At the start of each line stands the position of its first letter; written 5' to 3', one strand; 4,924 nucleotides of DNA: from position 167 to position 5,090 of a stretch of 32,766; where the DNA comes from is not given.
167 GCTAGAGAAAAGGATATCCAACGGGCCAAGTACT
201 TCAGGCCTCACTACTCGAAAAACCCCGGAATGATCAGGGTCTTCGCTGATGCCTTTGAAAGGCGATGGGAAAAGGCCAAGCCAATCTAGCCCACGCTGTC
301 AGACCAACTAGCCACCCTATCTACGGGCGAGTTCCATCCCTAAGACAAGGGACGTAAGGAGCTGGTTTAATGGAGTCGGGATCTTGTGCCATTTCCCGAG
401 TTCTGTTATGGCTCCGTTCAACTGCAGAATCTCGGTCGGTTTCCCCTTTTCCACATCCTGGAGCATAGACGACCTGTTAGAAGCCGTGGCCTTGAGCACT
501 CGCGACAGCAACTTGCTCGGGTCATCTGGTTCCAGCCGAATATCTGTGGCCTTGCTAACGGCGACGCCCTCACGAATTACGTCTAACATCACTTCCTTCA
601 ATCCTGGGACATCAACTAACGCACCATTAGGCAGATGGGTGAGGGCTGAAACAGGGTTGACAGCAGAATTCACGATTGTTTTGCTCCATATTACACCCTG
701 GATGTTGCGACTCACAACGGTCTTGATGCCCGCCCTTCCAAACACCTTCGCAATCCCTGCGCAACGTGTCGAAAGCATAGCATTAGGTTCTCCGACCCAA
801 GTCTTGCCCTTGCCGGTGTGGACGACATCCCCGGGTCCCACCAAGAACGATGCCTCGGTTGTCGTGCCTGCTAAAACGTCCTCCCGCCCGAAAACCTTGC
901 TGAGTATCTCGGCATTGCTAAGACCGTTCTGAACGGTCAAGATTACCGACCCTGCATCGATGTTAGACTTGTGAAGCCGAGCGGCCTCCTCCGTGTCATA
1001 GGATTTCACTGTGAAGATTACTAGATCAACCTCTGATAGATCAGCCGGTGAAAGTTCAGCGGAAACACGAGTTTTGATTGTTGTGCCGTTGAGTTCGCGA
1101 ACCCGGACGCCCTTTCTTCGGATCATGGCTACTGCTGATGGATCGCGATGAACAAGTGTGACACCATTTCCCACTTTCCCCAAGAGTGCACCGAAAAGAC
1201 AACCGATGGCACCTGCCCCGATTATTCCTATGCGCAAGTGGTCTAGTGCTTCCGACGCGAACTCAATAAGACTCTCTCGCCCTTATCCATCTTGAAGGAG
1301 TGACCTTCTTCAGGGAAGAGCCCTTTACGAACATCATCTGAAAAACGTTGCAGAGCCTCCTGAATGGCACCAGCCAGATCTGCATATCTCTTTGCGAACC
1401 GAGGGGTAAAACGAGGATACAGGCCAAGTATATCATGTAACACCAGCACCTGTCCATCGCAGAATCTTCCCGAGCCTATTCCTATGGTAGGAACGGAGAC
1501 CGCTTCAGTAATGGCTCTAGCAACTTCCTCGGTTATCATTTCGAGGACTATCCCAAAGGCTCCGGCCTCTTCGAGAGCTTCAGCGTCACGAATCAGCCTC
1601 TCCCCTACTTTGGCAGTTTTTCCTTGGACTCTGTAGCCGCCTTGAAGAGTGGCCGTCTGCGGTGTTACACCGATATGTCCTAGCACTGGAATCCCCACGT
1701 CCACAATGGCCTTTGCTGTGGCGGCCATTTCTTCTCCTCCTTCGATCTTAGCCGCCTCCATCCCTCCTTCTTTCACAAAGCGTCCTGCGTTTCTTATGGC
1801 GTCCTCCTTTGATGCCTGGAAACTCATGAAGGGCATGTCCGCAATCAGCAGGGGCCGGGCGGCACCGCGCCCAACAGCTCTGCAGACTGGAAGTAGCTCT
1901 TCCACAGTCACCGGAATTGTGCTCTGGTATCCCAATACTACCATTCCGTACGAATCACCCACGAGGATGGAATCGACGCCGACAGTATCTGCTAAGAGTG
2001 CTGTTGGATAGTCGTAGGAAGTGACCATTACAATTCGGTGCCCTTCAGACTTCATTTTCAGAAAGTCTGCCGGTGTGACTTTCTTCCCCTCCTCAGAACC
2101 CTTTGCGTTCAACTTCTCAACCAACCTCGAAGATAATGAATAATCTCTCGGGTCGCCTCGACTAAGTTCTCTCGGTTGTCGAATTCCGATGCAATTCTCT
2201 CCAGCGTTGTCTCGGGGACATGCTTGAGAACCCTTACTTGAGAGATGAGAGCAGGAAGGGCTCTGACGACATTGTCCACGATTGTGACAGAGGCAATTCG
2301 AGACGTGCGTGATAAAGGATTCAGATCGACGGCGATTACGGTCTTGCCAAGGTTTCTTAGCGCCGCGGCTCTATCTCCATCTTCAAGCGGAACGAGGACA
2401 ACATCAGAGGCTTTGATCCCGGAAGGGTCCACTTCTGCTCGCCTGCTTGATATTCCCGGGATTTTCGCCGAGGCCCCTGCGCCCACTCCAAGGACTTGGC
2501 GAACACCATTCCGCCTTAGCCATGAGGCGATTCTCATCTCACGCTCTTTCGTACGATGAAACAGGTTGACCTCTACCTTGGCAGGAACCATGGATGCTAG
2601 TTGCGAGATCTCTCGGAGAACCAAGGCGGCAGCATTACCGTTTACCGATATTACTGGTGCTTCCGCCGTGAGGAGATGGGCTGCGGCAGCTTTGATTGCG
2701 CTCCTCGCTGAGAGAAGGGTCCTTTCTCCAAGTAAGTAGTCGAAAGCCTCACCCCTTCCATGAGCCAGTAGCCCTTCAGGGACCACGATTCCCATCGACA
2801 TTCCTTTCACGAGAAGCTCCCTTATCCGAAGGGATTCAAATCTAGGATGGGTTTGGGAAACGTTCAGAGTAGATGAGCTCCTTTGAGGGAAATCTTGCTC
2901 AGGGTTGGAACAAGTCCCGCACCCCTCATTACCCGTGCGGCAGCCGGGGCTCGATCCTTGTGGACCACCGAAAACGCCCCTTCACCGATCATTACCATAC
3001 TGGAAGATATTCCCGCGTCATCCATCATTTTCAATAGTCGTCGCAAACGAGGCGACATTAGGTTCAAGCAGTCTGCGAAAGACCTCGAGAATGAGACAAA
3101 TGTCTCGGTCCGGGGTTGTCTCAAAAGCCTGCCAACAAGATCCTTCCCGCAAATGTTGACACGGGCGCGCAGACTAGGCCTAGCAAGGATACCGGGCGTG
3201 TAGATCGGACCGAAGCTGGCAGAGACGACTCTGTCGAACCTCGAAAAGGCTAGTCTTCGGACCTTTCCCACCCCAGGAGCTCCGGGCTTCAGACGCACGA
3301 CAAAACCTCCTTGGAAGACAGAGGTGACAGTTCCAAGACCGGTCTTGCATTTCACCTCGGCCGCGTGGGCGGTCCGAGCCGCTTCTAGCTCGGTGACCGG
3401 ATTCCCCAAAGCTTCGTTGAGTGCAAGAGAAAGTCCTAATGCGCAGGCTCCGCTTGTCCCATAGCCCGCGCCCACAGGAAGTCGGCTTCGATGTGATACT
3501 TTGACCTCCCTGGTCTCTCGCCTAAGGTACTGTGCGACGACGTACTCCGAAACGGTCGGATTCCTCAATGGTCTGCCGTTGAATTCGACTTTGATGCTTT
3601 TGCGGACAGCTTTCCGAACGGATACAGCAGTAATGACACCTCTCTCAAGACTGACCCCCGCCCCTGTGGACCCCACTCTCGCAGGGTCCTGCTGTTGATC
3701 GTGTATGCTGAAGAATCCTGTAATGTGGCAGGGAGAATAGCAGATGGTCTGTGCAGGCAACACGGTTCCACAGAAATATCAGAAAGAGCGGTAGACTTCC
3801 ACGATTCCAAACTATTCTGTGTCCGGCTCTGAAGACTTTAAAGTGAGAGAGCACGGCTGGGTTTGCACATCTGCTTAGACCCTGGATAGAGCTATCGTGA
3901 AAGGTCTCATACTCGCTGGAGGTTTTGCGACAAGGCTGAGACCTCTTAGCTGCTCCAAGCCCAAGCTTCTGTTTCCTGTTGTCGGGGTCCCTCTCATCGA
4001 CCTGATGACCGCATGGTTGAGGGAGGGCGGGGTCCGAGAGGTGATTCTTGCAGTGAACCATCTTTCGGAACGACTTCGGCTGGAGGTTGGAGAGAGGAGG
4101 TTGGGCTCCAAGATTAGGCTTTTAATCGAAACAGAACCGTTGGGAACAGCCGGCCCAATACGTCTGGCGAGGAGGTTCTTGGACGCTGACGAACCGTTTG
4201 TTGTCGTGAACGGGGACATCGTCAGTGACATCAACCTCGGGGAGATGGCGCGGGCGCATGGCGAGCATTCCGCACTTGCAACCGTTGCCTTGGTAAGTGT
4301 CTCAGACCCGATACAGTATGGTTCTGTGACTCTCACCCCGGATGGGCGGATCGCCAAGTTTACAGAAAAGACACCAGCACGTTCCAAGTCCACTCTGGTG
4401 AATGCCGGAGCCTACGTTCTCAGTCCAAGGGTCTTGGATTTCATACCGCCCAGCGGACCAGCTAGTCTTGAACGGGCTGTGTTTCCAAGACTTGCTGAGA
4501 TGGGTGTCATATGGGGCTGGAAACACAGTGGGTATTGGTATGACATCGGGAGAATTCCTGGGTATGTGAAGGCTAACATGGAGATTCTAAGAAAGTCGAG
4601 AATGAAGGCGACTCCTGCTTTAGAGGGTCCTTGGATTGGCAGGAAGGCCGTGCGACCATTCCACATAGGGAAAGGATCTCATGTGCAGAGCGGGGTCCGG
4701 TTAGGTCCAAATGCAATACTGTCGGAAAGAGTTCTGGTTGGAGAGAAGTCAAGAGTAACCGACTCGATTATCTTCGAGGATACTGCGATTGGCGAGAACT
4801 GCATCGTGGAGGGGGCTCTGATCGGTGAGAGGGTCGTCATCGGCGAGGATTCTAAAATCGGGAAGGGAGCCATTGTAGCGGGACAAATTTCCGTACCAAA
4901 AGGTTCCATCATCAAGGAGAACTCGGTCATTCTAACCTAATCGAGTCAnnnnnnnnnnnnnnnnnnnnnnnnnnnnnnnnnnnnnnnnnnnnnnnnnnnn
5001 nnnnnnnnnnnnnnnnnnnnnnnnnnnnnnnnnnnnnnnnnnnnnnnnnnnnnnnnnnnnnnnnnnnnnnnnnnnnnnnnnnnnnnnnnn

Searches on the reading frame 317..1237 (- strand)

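Call 15: search_protein_families(library=pfam, proteins=[window:317-1237:-], max_evalue=0.001)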
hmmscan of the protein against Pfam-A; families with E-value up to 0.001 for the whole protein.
window:317-1237:- (306 aa): 7 families
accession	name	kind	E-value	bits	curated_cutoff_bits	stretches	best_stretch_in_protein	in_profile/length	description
PF02558.23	ApbA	-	1.4e-39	135.5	22.2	1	3-151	1-148/150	Ketopantoate reductase PanE/ApbA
PF08546.17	ApbA_C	-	8e-36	123.6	22.7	1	178-301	1-124/125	Ketopantoate reductase PanE/ApbA C terminal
PF01210.29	NAD_Gly3P_dh_N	-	8.4e-09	36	23.1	1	3-135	2-134/158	NAD-dependent glycerol-3-phosphate dehydrogenase N-terminus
PF03721.20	UDPG_MGDP_dh_N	-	5e-05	23.4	27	1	1-51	1-51/187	UDP-glucose/GDP-mannose dehydrogenase family, NAD binding domain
PF02254.24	TrkA_N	-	9e-05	23.2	23.8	1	4-87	2-81/116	TrkA-N domain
PF00070.33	Pyr_redox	-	0.00019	22.3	22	1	2-36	1-35/82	Pyridine nucleotide-disulphide oxidoreductase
PF03807.23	F420_oxidored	-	0.00082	20.4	21.6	1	2-105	1-94/94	NADP oxidoreductase coenzyme F420-dependent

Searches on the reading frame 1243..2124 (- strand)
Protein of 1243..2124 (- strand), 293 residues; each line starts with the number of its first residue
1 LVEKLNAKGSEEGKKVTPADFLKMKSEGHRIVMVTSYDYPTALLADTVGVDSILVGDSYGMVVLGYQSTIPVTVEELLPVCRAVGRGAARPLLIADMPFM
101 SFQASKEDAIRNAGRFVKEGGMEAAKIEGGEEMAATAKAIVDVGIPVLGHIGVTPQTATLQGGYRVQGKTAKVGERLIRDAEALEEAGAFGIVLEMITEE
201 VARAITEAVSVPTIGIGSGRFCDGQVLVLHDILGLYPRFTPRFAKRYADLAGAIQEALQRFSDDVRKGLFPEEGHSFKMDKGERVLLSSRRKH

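Call 15: search_protein_families(library=pfam, proteins=[window:1243-2124:-], max_evalue=0.001)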
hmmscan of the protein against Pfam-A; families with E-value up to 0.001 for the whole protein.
window:1243-2124:- (293 aa): 1 family
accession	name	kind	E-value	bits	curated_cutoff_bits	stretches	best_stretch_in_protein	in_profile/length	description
PF02548.21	Pantoate_transf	-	1.6e-108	362.5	28.7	1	15-273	1-259/259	Ketopantoate hydroxymethyltransferase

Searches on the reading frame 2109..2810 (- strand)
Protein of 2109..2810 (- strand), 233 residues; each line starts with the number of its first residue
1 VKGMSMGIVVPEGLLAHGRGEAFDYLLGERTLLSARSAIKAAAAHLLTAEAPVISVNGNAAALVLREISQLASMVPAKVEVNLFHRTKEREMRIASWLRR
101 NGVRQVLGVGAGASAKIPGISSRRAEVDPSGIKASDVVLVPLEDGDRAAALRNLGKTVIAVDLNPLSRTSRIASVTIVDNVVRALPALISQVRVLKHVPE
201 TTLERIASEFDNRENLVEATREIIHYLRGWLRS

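Call 15: search_protein_families(library=pfam, proteins=[window:2109-2810:-], max_evalue=0.001)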
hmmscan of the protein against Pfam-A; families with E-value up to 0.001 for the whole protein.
window:2109-2810:- (233 aa): 1 family
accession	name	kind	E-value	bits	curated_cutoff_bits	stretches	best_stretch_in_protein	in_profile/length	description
PF02006.22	PPS_PS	-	1.1e-69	234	26.4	1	46-223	1-176/176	Phosphopantothenate/pantothenate synthetase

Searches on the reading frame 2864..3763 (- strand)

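Call 15: search_protein_families(library=pfam, proteins=[window:2864-3763:-], max_evalue=0.001)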
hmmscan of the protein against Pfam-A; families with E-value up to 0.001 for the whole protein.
window:2864-3763:- (299 aa): 1 family
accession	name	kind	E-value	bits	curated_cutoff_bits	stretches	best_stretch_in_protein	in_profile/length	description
PF00288.32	GHMP_kinases_N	-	1.3e-10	41.8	22.3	1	76-146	6-80/87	GHMP kinases N terminal domain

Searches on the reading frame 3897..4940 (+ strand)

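Call 15: search_protein_families(library=pfam, proteins=[window:3897-4940:+], max_evalue=0.001)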
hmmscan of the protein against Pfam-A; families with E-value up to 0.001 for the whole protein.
window:3897-4940:+ (347 aa): 6 families
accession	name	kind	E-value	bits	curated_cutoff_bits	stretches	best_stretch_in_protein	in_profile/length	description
PF00483.29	NTP_transferase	-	2.3e-41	142.4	21.2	1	2-231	1-243/245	Nucleotidyl transferase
PF25084.1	LbH_EIF2B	-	4.8e-13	49.5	54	1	256-336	23-102/105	EIF2B subunit epsilon LbH domain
PF00132.30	Hexapep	-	7.1e-11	41.8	27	1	313-345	2-34/36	Bacterial transferase hexapeptide (six repeats)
PF24894.1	Hexapep_GlmU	-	1.9e-08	34.8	23.3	1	272-323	34-85/104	GlmU-like, C-terminal hexapeptide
PF12804.13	NTP_transf_3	-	8.2e-08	33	27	1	3-110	1-98/160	MobA-like NTP transferase domain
PF25247.1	LbH_GLGC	-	0.00056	20.3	27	1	233-342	10-120/135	GLGC left-handed parallel beta-helix domain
